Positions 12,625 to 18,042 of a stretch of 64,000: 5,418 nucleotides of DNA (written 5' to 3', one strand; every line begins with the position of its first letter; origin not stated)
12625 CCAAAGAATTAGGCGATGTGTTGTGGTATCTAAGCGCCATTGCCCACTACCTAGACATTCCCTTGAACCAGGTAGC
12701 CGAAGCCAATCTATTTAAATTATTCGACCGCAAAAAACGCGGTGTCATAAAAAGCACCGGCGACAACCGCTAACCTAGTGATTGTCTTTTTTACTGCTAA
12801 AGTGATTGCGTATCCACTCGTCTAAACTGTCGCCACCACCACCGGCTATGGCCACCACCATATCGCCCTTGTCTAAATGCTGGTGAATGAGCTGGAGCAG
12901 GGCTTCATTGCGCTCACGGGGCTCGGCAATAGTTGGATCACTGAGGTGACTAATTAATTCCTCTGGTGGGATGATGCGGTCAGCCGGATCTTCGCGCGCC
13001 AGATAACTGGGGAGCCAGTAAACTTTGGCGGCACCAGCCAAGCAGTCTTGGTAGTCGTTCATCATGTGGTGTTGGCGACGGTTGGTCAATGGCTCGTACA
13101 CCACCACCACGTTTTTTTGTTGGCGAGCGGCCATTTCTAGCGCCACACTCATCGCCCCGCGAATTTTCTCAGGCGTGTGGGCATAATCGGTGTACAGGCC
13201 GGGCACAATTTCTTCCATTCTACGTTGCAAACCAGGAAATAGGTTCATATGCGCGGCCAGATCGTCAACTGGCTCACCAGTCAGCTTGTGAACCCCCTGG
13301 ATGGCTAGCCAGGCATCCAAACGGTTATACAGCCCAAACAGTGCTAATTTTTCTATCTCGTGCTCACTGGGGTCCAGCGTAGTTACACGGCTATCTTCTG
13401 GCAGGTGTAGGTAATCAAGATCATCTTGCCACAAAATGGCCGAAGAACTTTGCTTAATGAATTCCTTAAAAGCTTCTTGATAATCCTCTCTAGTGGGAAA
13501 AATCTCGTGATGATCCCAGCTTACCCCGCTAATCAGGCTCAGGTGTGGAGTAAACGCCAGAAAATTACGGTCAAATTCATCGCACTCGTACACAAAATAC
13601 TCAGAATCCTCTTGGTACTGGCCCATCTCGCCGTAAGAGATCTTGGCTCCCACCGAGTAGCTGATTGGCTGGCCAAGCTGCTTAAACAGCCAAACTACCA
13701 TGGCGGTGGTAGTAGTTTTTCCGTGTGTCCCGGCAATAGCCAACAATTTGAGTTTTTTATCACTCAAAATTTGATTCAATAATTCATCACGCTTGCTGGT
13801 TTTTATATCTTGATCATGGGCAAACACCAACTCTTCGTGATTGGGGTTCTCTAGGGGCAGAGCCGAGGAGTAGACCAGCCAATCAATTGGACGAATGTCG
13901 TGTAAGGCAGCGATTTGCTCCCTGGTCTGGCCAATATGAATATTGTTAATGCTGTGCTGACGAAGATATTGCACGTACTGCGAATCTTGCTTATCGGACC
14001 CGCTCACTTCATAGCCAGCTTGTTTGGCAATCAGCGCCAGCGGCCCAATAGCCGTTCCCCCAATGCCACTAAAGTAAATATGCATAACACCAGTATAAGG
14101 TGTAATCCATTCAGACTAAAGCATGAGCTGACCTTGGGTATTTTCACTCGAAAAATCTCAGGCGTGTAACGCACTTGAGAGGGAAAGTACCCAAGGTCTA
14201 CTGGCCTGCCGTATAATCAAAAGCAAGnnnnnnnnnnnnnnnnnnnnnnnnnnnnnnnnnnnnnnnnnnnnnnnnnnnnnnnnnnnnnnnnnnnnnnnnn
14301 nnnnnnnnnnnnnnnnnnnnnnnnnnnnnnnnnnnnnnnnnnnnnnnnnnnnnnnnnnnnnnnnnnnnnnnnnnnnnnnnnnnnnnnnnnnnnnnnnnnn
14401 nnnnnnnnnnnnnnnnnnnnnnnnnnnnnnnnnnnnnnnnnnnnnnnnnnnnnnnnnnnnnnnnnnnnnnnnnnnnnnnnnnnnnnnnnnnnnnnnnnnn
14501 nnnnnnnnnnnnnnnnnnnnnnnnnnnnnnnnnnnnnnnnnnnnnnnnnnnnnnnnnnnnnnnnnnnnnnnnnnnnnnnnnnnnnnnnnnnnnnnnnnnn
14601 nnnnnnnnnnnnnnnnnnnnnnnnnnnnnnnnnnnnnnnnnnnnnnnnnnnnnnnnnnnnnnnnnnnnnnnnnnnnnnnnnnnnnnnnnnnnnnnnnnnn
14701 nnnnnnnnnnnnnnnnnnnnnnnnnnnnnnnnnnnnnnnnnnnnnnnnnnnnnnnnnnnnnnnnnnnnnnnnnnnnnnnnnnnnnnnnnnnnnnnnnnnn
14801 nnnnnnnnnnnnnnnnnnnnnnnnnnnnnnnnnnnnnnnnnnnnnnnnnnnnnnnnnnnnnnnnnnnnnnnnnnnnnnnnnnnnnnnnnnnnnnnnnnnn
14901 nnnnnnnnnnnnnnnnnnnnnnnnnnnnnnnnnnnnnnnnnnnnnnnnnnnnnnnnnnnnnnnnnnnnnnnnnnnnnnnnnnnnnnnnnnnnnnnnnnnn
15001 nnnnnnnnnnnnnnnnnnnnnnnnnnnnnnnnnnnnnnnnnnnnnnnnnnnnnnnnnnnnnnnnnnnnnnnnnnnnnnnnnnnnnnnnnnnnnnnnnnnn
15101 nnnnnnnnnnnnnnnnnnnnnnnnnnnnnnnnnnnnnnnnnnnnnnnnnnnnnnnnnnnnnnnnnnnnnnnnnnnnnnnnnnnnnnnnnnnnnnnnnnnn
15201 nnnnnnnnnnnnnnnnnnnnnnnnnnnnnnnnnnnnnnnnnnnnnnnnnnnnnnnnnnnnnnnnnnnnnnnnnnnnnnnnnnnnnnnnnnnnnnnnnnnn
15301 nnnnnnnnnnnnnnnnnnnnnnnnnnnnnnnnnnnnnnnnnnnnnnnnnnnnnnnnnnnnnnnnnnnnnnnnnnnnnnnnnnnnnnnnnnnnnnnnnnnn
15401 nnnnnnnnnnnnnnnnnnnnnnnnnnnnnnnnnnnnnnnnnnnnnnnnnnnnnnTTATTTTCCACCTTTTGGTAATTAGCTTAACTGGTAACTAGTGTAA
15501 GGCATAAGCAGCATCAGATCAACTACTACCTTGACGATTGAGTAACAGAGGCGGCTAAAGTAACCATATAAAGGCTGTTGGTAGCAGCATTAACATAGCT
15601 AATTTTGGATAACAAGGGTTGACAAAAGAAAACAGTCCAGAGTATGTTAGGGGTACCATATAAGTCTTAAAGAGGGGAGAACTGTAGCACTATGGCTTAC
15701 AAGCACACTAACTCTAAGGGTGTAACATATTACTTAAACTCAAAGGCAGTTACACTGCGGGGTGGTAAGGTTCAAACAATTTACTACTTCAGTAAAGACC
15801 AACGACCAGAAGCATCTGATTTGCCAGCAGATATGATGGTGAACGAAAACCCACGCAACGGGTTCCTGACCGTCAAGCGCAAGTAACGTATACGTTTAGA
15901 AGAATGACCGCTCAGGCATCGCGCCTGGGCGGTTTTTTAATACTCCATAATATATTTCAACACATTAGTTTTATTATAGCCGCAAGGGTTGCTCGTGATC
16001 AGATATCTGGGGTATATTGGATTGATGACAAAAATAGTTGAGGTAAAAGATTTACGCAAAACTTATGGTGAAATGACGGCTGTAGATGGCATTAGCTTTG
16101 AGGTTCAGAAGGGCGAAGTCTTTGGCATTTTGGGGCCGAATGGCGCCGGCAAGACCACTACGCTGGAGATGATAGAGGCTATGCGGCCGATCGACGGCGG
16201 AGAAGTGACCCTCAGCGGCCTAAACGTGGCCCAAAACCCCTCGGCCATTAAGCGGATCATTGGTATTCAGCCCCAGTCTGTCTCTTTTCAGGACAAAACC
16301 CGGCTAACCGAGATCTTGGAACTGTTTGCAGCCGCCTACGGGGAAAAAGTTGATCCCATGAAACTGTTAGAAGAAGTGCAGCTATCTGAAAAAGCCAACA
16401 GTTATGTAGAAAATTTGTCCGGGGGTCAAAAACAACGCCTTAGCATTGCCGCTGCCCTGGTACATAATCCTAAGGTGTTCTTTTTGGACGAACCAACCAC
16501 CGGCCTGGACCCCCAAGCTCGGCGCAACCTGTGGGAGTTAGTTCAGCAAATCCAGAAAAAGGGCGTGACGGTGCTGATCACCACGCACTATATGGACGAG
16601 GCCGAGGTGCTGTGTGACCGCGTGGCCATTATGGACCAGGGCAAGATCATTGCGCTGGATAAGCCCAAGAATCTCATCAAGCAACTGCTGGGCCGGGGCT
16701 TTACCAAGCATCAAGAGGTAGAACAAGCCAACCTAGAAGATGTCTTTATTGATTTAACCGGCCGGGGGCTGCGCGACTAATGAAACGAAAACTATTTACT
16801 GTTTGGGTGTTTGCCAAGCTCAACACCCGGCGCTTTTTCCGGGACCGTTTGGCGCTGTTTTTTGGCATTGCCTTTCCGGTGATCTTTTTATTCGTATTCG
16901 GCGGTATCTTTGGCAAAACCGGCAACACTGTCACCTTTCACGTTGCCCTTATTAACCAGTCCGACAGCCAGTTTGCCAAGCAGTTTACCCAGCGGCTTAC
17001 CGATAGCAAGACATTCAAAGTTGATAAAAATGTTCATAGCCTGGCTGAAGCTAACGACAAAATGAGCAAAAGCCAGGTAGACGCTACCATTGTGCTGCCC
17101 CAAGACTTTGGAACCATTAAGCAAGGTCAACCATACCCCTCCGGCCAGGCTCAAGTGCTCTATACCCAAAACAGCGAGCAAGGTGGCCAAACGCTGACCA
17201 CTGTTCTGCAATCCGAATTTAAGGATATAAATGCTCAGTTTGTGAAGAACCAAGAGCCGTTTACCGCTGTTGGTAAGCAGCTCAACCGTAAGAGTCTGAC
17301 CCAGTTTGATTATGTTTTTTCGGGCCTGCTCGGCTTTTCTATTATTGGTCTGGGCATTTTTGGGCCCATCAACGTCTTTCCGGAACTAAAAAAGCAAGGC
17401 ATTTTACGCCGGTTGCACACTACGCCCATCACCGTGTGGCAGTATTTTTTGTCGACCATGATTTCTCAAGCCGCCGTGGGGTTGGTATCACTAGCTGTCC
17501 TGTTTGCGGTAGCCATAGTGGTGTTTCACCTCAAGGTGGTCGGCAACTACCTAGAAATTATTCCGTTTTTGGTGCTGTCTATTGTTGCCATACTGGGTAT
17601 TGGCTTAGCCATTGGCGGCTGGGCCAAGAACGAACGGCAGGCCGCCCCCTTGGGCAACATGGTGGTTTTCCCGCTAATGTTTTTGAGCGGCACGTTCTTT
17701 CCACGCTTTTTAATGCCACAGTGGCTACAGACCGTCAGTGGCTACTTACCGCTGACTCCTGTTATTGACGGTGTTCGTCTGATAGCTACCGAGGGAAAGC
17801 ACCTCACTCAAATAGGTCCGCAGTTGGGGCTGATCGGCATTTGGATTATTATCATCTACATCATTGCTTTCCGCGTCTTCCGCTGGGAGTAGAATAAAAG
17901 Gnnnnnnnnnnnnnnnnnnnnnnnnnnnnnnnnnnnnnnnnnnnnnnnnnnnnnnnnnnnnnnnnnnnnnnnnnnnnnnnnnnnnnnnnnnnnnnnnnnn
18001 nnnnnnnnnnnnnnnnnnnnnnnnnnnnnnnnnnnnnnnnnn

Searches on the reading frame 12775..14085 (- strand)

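Call 73: search_protein_families(library=pfam, proteins=[window:12775-14085:-], max_evalue=0.000001)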
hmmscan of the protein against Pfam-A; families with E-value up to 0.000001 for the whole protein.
window:12775-14085:- (436 aa): 3 families
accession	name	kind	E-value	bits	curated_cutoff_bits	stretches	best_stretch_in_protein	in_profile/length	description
PF01225.30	Mur_ligase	-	5.3e-13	49.6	21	1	2-110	1-94/95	Mur ligase family, catalytic domain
PF08245.18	Mur_ligase_M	-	8.8e-12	45.8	24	1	117-225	1-128/200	Mur ligase middle domain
PF02875.26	Mur_ligase_C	-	6.5e-08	33.9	28.4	1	289-413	2-124/127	Mur ligase, glutamate ligase domain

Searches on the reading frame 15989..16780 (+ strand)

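Call 73: search_protein_families(library=pfam, proteins=[window:15989-16780:+], max_evalue=0.000001)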
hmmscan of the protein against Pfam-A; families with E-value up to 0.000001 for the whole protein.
window:15989-16780:+ (263 aa): 3 families
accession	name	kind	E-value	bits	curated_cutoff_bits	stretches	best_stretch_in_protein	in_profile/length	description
PF00005.33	ABC_tran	-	2.2e-29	103.2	25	1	33-171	2-137/137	ABC transporter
PF13304.12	AAA_21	-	1.1e-15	58.9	27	1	115-200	220-298/304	AAA domain, putative AbiEii toxin, Type IV TA system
PF02463.25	SMC_N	-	2.1e-07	31.1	40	0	127-206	127-203/220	RecF/RecN/SMC N terminal domain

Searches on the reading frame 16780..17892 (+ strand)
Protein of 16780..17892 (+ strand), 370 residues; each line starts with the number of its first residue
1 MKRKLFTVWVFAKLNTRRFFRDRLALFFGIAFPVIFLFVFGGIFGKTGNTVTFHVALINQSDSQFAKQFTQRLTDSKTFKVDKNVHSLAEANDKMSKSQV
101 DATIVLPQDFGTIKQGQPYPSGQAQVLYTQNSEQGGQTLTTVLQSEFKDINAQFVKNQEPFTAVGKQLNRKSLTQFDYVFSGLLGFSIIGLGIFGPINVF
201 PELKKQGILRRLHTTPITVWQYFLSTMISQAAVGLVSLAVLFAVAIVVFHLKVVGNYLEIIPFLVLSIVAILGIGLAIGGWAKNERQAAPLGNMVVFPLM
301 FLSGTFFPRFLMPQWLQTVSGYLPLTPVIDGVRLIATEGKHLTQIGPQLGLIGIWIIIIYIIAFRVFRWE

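Call 73: search_protein_families(library=pfam, proteins=[window:16780-17892:+], max_evalue=0.000001)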
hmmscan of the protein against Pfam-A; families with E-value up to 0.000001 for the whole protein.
window:16780-17892:+ (370 aa): 3 families
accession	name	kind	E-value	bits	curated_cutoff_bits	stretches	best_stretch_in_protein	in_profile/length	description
PF12698.13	ABC2_membrane_3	-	2.2e-42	145.9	31.6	1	26-364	4-346/347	ABC-2 family transporter protein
PF01061.29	ABC2_membrane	-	2.2e-30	106.2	26.9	1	170-334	51-208/211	ABC-2 type transporter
PF12679.13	ABC2_membrane_2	-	7.7e-10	38.9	27.2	1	9-368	1-279/283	ABC-2 family transporter protein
